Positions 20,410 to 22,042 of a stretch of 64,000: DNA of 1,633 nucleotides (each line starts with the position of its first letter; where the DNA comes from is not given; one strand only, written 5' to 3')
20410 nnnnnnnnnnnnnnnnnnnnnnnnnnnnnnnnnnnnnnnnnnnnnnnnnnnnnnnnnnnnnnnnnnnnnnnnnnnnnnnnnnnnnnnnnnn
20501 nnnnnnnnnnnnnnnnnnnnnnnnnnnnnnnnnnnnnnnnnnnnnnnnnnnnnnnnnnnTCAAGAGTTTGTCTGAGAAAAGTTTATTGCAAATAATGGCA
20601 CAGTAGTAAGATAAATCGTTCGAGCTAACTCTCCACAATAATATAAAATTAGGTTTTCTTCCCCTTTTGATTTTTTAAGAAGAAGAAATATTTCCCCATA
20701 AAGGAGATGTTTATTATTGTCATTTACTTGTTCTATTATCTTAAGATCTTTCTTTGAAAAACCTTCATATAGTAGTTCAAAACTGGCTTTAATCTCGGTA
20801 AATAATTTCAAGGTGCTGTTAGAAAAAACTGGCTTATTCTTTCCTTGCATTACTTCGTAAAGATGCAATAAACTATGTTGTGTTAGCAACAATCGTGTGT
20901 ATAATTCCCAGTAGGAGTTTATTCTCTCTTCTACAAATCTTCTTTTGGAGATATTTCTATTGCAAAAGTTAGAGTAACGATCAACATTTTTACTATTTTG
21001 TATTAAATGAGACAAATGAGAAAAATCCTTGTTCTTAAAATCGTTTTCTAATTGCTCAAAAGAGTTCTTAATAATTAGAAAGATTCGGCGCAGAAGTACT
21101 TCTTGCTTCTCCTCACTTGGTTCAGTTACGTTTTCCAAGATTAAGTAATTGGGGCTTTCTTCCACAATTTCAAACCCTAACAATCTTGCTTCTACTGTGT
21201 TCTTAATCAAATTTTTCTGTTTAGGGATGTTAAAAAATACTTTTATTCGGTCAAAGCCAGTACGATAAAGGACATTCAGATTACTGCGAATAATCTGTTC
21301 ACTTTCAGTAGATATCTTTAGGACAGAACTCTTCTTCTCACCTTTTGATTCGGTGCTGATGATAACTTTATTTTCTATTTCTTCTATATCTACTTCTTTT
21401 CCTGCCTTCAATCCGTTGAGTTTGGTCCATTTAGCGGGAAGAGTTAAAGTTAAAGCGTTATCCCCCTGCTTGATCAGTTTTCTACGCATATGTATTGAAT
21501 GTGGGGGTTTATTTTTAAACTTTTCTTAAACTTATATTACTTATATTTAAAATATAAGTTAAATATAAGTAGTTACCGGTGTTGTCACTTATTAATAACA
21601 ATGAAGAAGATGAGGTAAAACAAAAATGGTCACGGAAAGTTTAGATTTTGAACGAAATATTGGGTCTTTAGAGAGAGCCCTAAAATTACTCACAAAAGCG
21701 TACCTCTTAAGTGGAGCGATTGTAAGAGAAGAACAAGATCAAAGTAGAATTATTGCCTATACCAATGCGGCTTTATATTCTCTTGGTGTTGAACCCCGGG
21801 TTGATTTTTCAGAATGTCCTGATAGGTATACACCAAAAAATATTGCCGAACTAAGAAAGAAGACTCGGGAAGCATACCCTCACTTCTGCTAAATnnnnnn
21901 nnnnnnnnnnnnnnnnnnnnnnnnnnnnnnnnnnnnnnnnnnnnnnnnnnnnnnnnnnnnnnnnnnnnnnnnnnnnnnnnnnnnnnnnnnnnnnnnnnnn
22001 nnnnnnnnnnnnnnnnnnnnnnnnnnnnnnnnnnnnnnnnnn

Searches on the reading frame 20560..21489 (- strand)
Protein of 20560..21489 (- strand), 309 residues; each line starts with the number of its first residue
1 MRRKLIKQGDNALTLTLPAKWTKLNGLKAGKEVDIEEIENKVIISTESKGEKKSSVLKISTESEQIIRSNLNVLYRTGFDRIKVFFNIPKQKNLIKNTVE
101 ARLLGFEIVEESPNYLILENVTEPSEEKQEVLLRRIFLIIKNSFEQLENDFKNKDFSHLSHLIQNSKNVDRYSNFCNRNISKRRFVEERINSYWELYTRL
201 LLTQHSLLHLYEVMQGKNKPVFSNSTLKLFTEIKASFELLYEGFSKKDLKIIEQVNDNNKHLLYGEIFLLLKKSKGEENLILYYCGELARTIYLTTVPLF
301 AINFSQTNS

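Call 6: search_protein_families(library=pfam, proteins=[window:20560-21489:-], max_evalue=1)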
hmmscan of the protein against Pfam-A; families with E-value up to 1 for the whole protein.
window:20560-21489:- (309 aa): 2 families
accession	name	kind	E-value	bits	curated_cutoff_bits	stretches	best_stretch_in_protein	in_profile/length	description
PF04014.23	MazE_antitoxin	-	1.2e-06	28.8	24.7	1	6-49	1-45/48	Antidote-toxin recognition MazE, bacterial antitoxin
PF22035.1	Lpg0393_VPS9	-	0.061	13.8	27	0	236-253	45-62/149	Lpg0393 VPS9-like domain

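Call 7: search_protein_families(library=ncbifam, proteins=[window:20560-21489:-], max_evalue=1)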
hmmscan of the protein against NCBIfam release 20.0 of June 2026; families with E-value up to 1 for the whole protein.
window:20560-21489:- (309 aa): 2 families
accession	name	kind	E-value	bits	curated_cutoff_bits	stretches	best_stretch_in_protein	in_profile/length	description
TIGR01439.1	lp_hng_hel_AbrB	domain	0.023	14.4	28.3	1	16-44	11-40/44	transcriptional regulator, AbrB family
NF010128.0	PRK13605.1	equivalog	0.11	12.3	132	1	14-58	39-83/113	endoribonuclease SymE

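Call 62: search_solved_structures(query=window:20560-21489:-, max_evalue=1)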
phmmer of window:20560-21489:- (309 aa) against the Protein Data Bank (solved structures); distinct sequences matched with E-value up to 1: 0.

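Call 65: search_solved_structures(query=A9, max_evalue=1)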
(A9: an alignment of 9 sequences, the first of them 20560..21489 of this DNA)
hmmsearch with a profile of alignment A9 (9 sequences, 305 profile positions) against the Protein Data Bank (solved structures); distinct sequences matched with E-value up to 1: 5.
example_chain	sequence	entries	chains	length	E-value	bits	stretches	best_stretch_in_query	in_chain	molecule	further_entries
7uek_A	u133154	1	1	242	1.9e-05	27.6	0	60-97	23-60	OT3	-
29sb_A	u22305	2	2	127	0.068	15.9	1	195-254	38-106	KABLE2.5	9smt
5gw0_A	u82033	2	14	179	0.3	13.8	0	103-136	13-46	Sorting nexin-16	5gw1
6w2r_A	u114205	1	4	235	0.74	12.5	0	117-163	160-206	Junction 19 DHR54-DHR79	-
1mvf_D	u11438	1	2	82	0.99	12.1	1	7-50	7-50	PemI-like protein 1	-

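Call 66: search_protein_families(library=pfam, alignment_id=A9, max_evalue=0.1)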
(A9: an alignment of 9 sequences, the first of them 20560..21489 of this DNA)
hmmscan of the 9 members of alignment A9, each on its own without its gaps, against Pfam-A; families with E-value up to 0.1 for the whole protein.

A. member 1, window:20560-21489:- (309 aa): 2 families
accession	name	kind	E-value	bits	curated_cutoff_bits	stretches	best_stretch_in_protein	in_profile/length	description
PF04014.23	MazE_antitoxin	-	1.2e-06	28.8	24.7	1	6-49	1-45/48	Antidote-toxin recognition MazE, bacterial antitoxin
PF22035.1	Lpg0393_VPS9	-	0.061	13.8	27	0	236-253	45-62/149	Lpg0393 VPS9-like domain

B. families by the number of members that match (of 9 scanned): 6 families
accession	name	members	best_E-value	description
PF04014.23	MazE_antitoxin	8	7.4e-10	Antidote-toxin recognition MazE, bacterial antitoxin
PF03950.23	tRNA-synt_1c_C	2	0.016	tRNA synthetases class I (E and Q), anti-codon binding domain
PF01895.24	PhoU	1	0.00026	PhoU domain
PF25086.1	DUF7803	1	0.016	Domain of unknown function (DUF7803)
PF20252.3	BIG2_C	1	0.053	BIG2 C-terminal domain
PF22035.1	Lpg0393_VPS9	1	0.061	Lpg0393 VPS9-like domain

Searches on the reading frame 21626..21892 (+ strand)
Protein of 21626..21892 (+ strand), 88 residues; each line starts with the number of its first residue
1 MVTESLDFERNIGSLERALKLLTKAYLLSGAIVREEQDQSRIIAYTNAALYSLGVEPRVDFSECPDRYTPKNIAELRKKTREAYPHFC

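Call 6: search_protein_families(library=pfam, proteins=[window:21626-21892:+], max_evalue=1)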
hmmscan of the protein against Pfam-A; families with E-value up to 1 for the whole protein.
window:21626-21892:+ (88 aa): 0 families

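Call 7: search_protein_families(library=ncbifam, proteins=[window:21626-21892:+], max_evalue=1)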
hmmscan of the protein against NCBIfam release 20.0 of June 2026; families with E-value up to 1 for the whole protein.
window:21626-21892:+ (88 aa): 0 families

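Call 75: find_encoding_contigs(protein=P0002, flank=5000, max_places=3)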
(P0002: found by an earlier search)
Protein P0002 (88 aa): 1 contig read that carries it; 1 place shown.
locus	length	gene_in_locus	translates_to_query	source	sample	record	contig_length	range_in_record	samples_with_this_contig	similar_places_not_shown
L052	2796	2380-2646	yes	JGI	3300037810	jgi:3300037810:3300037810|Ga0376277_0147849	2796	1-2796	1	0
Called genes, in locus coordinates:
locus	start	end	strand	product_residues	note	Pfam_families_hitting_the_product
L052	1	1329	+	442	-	?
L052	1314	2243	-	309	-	PF04014:MazE_antitoxin (weak)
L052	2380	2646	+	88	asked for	-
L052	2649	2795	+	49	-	?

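Call 76: find_encoding_contigs(protein=P0009, flank=5000, max_places=3)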
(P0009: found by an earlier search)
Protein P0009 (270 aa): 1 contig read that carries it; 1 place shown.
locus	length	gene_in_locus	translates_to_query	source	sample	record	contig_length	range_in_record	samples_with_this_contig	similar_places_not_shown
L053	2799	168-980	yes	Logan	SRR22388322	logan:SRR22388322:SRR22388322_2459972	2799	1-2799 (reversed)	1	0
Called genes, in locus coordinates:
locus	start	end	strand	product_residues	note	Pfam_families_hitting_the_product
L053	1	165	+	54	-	?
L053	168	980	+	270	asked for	-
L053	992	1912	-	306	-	-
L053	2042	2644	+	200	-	-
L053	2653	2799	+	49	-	?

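Call 81: search_protein_families(library=padloc, proteins=[window:21626-21892:+], max_evalue=0.01)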
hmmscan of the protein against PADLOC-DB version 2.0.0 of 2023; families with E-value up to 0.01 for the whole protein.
window:21626-21892:+ (88 aa): 0 families

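Call 82: search_protein_families(library=phrogs, proteins=[window:21626-21892:+], max_evalue=0.01)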
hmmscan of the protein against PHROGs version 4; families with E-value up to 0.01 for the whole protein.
window:21626-21892:+ (88 aa): 0 families
